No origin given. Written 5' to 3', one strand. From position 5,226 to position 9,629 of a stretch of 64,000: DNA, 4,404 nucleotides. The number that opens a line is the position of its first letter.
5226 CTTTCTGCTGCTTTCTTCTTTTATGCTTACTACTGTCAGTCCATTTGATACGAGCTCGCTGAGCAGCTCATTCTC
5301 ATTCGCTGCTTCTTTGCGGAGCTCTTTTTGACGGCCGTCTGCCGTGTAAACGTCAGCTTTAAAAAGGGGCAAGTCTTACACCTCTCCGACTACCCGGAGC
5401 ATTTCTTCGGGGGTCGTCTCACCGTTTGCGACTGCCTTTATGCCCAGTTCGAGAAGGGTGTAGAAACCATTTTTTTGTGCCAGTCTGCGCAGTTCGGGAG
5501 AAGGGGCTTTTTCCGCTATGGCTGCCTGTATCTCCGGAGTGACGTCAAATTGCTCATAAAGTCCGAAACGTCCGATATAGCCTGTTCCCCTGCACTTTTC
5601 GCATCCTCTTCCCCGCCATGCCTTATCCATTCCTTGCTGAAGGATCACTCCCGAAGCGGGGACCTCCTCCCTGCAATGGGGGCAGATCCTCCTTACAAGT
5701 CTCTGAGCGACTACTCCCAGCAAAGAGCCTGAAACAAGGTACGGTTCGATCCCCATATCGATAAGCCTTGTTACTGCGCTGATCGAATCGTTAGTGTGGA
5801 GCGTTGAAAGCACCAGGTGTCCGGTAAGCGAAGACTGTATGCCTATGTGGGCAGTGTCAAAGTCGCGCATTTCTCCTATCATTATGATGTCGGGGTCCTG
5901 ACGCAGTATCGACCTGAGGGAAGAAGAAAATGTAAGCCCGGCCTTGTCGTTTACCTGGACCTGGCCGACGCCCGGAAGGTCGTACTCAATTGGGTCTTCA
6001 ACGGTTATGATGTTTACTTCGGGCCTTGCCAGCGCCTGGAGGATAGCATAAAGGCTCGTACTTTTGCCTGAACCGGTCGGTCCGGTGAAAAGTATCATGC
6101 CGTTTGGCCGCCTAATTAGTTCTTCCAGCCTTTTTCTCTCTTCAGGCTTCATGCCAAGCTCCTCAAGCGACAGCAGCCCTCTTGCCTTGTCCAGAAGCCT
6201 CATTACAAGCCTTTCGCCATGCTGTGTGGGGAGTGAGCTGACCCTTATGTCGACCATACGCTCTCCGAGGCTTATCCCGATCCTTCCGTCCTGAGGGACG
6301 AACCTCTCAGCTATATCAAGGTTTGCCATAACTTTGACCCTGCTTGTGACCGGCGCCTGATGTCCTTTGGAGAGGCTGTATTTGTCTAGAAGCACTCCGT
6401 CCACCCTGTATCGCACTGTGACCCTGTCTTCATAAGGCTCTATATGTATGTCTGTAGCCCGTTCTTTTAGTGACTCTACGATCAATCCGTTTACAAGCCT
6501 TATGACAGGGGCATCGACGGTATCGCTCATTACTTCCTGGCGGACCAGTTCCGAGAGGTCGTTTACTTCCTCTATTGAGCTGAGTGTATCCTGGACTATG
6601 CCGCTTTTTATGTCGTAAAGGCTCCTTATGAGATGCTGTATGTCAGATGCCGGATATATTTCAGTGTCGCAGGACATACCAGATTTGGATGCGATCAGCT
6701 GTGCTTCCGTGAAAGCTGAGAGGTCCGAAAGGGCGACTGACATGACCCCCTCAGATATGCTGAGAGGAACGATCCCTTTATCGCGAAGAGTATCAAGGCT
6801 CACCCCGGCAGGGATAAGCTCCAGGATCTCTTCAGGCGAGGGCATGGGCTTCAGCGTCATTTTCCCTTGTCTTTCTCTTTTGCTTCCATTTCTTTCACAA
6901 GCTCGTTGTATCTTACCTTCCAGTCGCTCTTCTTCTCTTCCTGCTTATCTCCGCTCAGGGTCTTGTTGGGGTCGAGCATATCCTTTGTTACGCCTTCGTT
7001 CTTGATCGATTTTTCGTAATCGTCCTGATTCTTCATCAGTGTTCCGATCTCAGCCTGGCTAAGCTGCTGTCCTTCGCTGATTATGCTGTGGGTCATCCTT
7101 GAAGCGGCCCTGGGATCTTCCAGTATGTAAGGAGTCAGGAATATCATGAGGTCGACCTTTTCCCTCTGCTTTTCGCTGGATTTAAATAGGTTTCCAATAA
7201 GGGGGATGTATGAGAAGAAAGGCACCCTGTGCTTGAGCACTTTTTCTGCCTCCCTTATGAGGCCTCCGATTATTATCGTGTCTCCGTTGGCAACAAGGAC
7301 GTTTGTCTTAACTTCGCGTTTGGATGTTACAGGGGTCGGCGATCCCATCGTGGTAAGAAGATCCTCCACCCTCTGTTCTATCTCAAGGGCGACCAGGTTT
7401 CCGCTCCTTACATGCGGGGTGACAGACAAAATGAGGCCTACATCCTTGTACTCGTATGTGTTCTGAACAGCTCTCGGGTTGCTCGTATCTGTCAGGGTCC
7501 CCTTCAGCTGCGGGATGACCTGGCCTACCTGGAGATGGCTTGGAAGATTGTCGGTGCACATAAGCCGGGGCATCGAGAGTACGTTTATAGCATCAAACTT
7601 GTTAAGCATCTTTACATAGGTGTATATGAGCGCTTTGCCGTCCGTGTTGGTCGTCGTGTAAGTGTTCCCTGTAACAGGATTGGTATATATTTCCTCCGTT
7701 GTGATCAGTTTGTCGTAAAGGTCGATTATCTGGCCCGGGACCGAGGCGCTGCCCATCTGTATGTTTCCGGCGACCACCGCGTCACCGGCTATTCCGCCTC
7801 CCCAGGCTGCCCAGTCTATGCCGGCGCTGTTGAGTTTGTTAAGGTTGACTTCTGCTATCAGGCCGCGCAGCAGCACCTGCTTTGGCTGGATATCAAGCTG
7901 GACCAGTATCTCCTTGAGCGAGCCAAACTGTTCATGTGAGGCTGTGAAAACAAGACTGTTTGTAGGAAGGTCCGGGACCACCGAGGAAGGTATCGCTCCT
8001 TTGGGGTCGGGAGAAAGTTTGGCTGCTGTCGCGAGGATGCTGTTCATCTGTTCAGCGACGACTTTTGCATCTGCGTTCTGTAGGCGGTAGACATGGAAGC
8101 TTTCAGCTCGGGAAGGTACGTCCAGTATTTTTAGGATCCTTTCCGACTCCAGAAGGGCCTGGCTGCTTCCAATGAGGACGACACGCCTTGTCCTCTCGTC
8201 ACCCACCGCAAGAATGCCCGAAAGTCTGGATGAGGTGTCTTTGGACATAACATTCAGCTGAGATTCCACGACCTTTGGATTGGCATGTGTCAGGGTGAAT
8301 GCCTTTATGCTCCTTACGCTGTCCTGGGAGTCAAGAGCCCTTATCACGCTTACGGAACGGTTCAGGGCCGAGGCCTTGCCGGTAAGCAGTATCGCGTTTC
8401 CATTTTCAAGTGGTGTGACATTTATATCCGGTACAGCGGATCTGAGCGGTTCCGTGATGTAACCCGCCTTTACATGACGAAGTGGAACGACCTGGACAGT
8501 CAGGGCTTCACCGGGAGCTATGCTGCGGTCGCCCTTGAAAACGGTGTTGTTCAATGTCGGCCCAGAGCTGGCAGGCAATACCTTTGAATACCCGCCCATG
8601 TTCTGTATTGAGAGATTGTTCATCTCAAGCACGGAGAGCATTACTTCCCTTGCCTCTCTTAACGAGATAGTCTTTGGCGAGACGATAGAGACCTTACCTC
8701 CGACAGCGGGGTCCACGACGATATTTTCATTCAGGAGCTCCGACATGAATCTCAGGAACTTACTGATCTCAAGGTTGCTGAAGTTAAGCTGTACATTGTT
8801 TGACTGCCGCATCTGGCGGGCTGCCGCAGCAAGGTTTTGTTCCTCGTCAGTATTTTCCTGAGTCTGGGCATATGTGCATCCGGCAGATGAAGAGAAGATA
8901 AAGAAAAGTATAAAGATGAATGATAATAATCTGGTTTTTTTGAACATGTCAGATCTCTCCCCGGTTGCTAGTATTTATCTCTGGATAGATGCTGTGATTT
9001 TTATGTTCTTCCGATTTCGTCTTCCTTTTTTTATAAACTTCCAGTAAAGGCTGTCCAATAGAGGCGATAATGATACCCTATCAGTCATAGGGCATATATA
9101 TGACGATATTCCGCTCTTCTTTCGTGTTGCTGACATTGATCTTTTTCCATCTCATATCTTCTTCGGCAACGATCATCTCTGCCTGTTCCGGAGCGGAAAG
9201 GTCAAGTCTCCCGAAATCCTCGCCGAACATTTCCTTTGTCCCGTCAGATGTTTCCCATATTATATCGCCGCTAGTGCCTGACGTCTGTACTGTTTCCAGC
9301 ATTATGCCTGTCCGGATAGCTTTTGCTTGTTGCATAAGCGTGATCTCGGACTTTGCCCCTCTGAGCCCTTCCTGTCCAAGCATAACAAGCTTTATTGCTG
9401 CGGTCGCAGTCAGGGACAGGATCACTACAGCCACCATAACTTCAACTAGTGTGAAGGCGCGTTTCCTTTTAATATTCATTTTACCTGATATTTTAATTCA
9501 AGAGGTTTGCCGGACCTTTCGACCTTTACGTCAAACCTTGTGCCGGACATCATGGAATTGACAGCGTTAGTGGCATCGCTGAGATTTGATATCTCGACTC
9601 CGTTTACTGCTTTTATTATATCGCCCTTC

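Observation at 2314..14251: Divergent, split type II secretion-like locus lacking several canonical parts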

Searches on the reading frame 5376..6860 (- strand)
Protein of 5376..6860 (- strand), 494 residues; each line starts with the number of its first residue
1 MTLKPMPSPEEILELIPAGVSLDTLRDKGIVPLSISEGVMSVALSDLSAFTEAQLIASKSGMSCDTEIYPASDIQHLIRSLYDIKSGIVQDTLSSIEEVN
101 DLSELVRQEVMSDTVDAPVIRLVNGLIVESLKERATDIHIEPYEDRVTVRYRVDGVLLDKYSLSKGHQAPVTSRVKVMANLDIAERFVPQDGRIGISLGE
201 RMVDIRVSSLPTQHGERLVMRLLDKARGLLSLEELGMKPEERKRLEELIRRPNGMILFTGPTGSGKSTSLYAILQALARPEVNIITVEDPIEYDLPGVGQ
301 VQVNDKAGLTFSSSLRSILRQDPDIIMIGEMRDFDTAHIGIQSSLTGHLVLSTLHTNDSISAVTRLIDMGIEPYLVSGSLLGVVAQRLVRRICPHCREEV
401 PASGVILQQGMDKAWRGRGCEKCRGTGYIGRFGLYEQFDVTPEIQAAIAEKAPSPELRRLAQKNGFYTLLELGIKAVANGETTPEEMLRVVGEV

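Call 3: search_protein_families(library=pfam, proteins=[window:5376-6860:-], max_evalue=0.1)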
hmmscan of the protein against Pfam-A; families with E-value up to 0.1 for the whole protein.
window:5376-6860:- (494 aa): 15 families
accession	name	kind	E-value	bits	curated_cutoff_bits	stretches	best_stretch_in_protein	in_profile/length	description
PF00437.27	T2SSE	-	9.6e-132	439.5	24.9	1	116-489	5-370/370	Type II/IV secretion system protein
PF05157.20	MshEN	-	2.1e-06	28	23.1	1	6-84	11-86/90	MshEN domain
PF13555.12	AAA_29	-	0.00018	21.7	27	1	251-277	20-46/61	P-loop containing region of AAA domain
PF25199.1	nSTAND_NTPase5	-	0.00029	21.1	34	1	250-298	38-87/145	Novel STAND NTPase 5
PF13476.12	AAA_23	-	0.00053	21.1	27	1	253-277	19-43/201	AAA domain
PF13401.12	AAA_22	-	0.0016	19.2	27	1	252-288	4-42/130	AAA domain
PF13604.12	AAA_30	-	0.0023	18.1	27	1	239-285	4-50/191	AAA domain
PF13191.12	AAA_16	-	0.0061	17.5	32.6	1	240-281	7-52/167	AAA ATPase domain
PF20720.3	nSTAND3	-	0.018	15.2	27.2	1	253-290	17-54/155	Novel STAND NTPase 3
PF13173.12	AAA_14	-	0.029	14.8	27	0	254-293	3-43/129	AAA domain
PF00005.33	ABC_tran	-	0.033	15.2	25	1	253-280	11-38/137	ABC transporter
PF01580.24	FtsK_SpoIIIE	-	0.056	13.3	24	0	252-279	39-65/221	FtsK/SpoIIIE family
PF12775.13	AAA_7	-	0.065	13.2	25.8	0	252-286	32-66/181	P-loop containing dynein motor region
PF01882.25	DUF58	-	0.092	12.4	23.4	0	210-306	92-187/216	Protein of unknown function DUF58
PF05673.19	DUF815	-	0.094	12.3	23.8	0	255-295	55-95/249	Protein of unknown function (DUF815)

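Call 4: search_protein_families(library=ncbifam, proteins=[window:5376-6860:-], max_evalue=0.1)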
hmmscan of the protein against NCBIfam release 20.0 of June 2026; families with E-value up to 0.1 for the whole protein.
window:5376-6860:- (494 aa): 24 families
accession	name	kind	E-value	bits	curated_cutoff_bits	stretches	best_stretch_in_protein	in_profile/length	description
TIGR02533.1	type_II_gspE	equivalog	1.7e-177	590.9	630.25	1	21-490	5-485/486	type II secretion system ATPase GspE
TIGR02538.1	type_IV_pilB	equivalog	1.5e-150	502.5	675.65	1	20-491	74-562/564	type IV-A pilus assembly ATPase PilB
NF007755.0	PRK10436.1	equivalog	1e-134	449.7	617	1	94-493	61-461/465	type II secretion system protein GspE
NF053534.1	T4PilAsmATPsTfpB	equivalog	1.3e-128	429.9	850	1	57-491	135-582/584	type IV pilus assembly ATPase TfpB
NF041000.1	ATPase_ComGA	equivalog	5.9e-75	251.7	300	1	126-390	3-266/267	competence type IV pilus ATPase ComGA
TIGR01420.1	pilT_fam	subfamily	4.4e-49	167.6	319.1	1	125-392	4-271/343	PilT/PilU family type 4a pilus ATPase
TIGR02525.1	plasmid_TraJ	equivalog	2.8e-24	85.8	368.3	1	212-369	114-272/372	plasmid transfer ATPase TraJ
TIGR02524.1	dot_icm_DotB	equivalog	6e-16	58.6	463.3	1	249-367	130-257/358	Dot/Icm type IV secretion system ATPase DotB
NF058587.1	archaellum_moto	equivalog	1.2e-13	50.7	550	1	255-370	276-397/527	archaellum flagellar ATPase motor FlaI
TIGR02782.1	TrbB_P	equivalog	6.9e-12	45.3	304.55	1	242-367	126-253/303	P-type conjugative transfer ATPase TrbB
TIGR02788.1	VirB11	equivalog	1e-11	44.4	249.95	1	255-370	146-266/308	P-type DNA transfer ATPase VirB11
TIGR03819.1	heli_sec_ATPase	hypoth_equivalog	4.9e-11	42.4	373.15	1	191-370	119-301/340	TadA family conjugal transfer-associated ATPase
NF010469.0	PRK13894.1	subfamily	3.8e-10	39.6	508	1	238-367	135-265/320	conjugal transfer ATPase TrbB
NF053672.1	bindosome_BasE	exception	6.2e-10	38.4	1000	1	257-385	274-408/512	bindosome assembly system ATPase subunit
NF010425.0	PRK13851.1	equivalog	7e-10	38.3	461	1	255-367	164-281/344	type IV secretion system protein VirB11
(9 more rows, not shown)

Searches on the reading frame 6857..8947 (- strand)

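Call 3: search_protein_families(library=pfam, proteins=[window:6857-8947:-], max_evalue=0.1)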
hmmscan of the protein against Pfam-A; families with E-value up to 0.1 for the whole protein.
window:6857-8947:- (696 aa): 3 families
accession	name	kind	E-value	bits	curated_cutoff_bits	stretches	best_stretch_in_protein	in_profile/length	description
PF00263.26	Secretin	-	6.5e-42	143.4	27.5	1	449-609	3-168/169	Bacterial type II and III secretion system protein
PF03958.22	Secretin_N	-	1e-22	80.6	28.2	3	151-209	1-67/69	Bacterial type II/III secretion system short domain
PF21305.2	type_II_gspD_N0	-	5.5e-17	61.8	27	1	54-123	1-71/71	GspD-like, N0 domain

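Call 4: search_protein_families(library=ncbifam, proteins=[window:6857-8947:-], max_evalue=0.1)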
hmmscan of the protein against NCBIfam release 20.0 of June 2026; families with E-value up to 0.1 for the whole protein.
window:6857-8947:- (696 aa): 8 families
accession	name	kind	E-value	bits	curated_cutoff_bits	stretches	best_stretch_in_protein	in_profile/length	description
TIGR02517.1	type_II_gspD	equivalog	1.7e-111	373.6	351.35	1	54-619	1-600/600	type II secretion system secretin GspD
TIGR02515.1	IV_pilus_PilQ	subfamily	3e-53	181.4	284.35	2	289-609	104-427/428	type IV pilus secretin PilQ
NF010083.0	PRK13568.1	equivalog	4.1e-32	111.5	554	2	288-610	127-418/419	DNA uptake porin HofQ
TIGR02519.1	pilus_MshL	equivalog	1.4e-31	109.6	250.2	1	329-609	7-290/290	pilus (MSHA type) biogenesis protein MshL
TIGR02516.1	type_III_yscC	equivalog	7.4e-28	97.3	238.45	1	292-610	166-462/463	type III secretion system outer membrane ring subunit SctC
NF007851.2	PRK10560.1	exception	1.8e-20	73.1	598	1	264-609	102-409/412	DNA uptake porin HofQ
NF042912.1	Amuc_1098_fam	equivalog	6.5e-19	67.5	750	1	538-609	725-796/805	Amuc_1098 family type IV pilus outer membrane protein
NF011873.0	PRK15346.1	equivalog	1.5e-13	50.3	524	2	518-598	403-483/499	EscC/YscC/HrcC family type III secretion system outer membrane ring protein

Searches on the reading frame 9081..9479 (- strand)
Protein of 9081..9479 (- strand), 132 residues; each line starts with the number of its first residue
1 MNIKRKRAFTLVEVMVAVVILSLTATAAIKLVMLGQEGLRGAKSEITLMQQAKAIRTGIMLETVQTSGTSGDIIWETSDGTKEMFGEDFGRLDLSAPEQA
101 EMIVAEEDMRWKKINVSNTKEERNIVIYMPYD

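Call 3: search_protein_families(library=pfam, proteins=[window:9081-9479:-], max_evalue=0.1)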
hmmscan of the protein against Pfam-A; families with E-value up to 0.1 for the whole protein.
window:9081-9479:- (132 aa): 1 family
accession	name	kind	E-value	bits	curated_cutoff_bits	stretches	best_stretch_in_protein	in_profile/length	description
PF07963.17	N_methyl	-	4e-08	32.9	21.2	1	4-29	2-27/27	Prokaryotic N-terminal methylation motif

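Call 4: search_protein_families(library=ncbifam, proteins=[window:9081-9479:-], max_evalue=0.1)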
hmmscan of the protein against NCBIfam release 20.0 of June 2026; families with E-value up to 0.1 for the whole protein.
window:9081-9479:- (132 aa): 12 families
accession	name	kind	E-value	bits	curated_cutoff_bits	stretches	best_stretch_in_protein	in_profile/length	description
TIGR02532.1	IV_pilin_GFxxxE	domain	3.4e-06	26.7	16.3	1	6-29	1-24/24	prepilin-type N-terminal cleavage/methylation domain-containing protein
NF041013.1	T4P_ComGE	equivalog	0.0002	21.4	49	1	4-53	1-50/83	competence type IV pilus minor pilin ComGE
TIGR02599.1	TIGR02599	subfamily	0.0027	17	256.5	1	8-58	1-51/361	Verru_Chthon cassette protein C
NF007800.0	PRK10506.1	equivalog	0.0037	17.1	158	1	2-59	4-54/163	prepilin peptidase-dependent protein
NF047525.1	LIMLP_04285_fam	equivalog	0.0057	16.7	100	1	53-89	25-62/136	LIMLP_04285 family protein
NF007862.0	PRK10574.1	equivalog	0.0058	16.8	138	1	4-68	2-62/145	prepilin peptidase-dependent pilin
TIGR02598.1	TIGR02598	subfamily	0.0059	16.8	51.4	1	8-46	1-39/151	Verru_Chthon cassette protein B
NF041775.1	typeIV_PilA_Myxo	equivalog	0.02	14.9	400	1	5-33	9-37/214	type IV pilin protein PilA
TIGR01710.1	typeII_sec_gspG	equivalog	0.021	14.8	88.85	1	7-51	1-47/134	type II secretion system major pseudopilin GspG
NF007660.0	PRK10332.1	equivalog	0.028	14.9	86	1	3-27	5-29/107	prepilin-type N-terminal cleavage/methylation domain-containing protein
NF007848.0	PRK10557.1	equivalog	0.034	13.5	120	1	4-38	8-42/192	prepilin peptidase-dependent protein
NF041002.1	pilin_ComGF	equivalog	0.086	13.1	80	1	7-28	2-23/139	competence type IV pilus minor pilin ComGF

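Call 22: search_solved_structures(query=A2, max_evalue=10, show_alignments=2)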
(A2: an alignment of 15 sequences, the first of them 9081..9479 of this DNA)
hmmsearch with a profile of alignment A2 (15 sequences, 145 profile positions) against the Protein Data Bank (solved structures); distinct sequences matched with E-value up to 10: 23.
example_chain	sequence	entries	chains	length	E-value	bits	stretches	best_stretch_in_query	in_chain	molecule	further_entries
9laa_A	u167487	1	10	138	0.00018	24.7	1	1-28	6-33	Type IV pilin protein PilA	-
9egp_A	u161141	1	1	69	0.00046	23.4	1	3-28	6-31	Geopilin domain 1 protein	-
7tgg_A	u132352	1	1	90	0.0019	21.3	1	3-28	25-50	Geopilin domain 1 protein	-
9lab_B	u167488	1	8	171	0.002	21.3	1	2-31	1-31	MSHA major pilin subunit MshA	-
8pfb_G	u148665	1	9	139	0.032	17.4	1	8-62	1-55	Type IV pilin PilE1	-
1oqw_A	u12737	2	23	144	0.19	14.9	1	8-28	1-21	Fimbrial protein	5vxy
8tj2_C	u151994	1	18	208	0.21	14.8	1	8-29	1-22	Type IV major pilin protein PilA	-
3sok_A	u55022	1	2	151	0.36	14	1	8-28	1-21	Fimbrial protein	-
9h3g_AQ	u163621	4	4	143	0.38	13.9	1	70-134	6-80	Large ribosomal subunit protein eL28z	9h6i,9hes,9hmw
2d9a_A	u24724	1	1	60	0.54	13.4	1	65-113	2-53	Myb-related protein B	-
4fzb_A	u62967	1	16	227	0.55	13.4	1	24-114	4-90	Probable thymidylate synthase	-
8tob_GA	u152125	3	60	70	0.56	13.4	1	9-75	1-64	Fimbrial protein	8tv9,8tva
8tum_e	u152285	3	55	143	0.94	12.6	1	8-28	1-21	Type IV major pilin protein PilA | Pilin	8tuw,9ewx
7vhq_A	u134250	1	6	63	0.99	12.5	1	93-131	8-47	ATP-dependent zinc metalloprotease FtsH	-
5wda_A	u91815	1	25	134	1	12.5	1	8-25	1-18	General secretion pathway protein G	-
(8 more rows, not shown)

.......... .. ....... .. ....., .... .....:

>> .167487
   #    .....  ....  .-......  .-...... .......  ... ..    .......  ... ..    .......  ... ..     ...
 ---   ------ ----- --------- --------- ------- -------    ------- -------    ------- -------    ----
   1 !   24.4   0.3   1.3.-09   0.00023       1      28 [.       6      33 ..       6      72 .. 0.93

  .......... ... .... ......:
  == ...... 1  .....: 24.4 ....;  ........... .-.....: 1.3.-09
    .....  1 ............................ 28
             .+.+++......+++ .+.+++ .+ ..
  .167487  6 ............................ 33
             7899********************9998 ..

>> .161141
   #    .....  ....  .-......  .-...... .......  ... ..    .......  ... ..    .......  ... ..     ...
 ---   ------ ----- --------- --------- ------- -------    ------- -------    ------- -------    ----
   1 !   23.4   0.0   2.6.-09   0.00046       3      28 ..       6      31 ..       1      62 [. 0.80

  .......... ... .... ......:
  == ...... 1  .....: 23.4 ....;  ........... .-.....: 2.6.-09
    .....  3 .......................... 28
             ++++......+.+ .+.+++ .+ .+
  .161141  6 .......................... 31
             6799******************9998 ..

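Call 23: search_protein_families(library=pfam, alignment_id=A2, max_evalue=5)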
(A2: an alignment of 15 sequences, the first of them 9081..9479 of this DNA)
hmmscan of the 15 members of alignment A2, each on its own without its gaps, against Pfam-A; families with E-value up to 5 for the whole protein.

A. member 1, window:9081-9479:- (132 aa): 2 families
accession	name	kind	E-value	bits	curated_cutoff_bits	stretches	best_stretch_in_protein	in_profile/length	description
PF07963.17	N_methyl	-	4e-08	32.9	21.2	1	4-29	2-27/27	Prokaryotic N-terminal methylation motif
PF07379.16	DUF1494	-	0.27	11.5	24.3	1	5-25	1-21/179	Protein of unknown function (DUF1494)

B. families by the number of members that match (of 15 scanned): 8 families
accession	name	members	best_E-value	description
PF07963.17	N_methyl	14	1.4e-09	Prokaryotic N-terminal methylation motif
PF06980.17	DUF1302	1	0.054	Protein of unknown function (DUF1302)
PF13814.12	Replic_Relax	1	0.073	Replication-relaxation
PF24409.1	wHTH-PRTase_assc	1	0.091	wHTH-PRTase associated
PF24838.2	8xMP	1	0.091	Octameric membrane protein family (8xMP)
PF14341.11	PilX_N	1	0.26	PilX N-terminal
PF07379.16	DUF1494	1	0.27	Protein of unknown function (DUF1494)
PF14828.11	Amnionless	1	0.57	Amnionless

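Call 43: find_homologous_proteins(query=window:9081-9479:-, max_evalue=0.001)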
Query window:9081-9479:- (132 aa): 91 proteins with E <= 0.001 among 100 candidates.
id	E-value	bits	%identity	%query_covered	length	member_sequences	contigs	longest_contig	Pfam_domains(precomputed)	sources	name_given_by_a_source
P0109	6.9e-77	273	100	100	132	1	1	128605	PF07963.18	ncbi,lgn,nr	ncbi:MAG: type II secretion system protein [Synergistota bacterium]|nr:type II secretion system prot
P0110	2.7e-76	271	99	100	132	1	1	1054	PF07963.18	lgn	-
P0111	3.6e-69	248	89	100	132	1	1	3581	PF07963.18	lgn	-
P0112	1.4e-68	246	88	100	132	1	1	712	PF07963.18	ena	-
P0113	6.6e-68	244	87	100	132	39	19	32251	PF07963.18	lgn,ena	-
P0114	7.6e-67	241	88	100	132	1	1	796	PF07963.18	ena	-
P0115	4.8e-66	238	86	100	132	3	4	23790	PF07963.18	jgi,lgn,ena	-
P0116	1.1e-65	237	84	100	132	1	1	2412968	PF07963.18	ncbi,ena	-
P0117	1.3e-65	237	84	100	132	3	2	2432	PF07963.18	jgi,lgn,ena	-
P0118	2.1e-65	236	86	100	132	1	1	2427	PF07963.18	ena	-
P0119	3.1e-65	235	85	100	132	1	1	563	PF07963.18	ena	-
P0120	2.8e-64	232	85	100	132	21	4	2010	PF07963.18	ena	-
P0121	7.2e-64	231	85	100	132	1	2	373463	PF07963.18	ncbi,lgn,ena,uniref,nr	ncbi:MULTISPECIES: type II secretion system protein [Synergistaceae]|uniref:type II secretion system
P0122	2.4e-63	229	83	100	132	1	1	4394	PF07963.18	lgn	-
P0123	7.2e-63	228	83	100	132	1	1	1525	PF07963.18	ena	-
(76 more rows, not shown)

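Call 53: predict_structure(alignment_id=A4)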
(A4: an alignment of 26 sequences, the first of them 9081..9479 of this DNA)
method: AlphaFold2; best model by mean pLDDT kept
length: 132 residues; sequences in the alignment: 26
mean_pLDDT: 59.7   pTM: 0.43
mean pLDDT of the five models: 59.7, 58.3, 54.6, 53.5, 47.5
residues with pLDDT >= 90: 8; 70-90: 36; 50-70: 40; < 50: 48
segments of 3 or more residues with pLDDT < 50: 64-111
pLDDT, mean of each block of 10 residues (from residue 1): 64 88 89 79 72 68 47 42 34 34 41 58 62 54
secondary structure, 60 per line:
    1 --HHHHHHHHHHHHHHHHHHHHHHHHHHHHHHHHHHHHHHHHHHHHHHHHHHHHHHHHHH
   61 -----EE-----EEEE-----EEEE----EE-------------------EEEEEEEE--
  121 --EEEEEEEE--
elements in order: H3-60 E73-76 E82-85 E111-118 E123-130
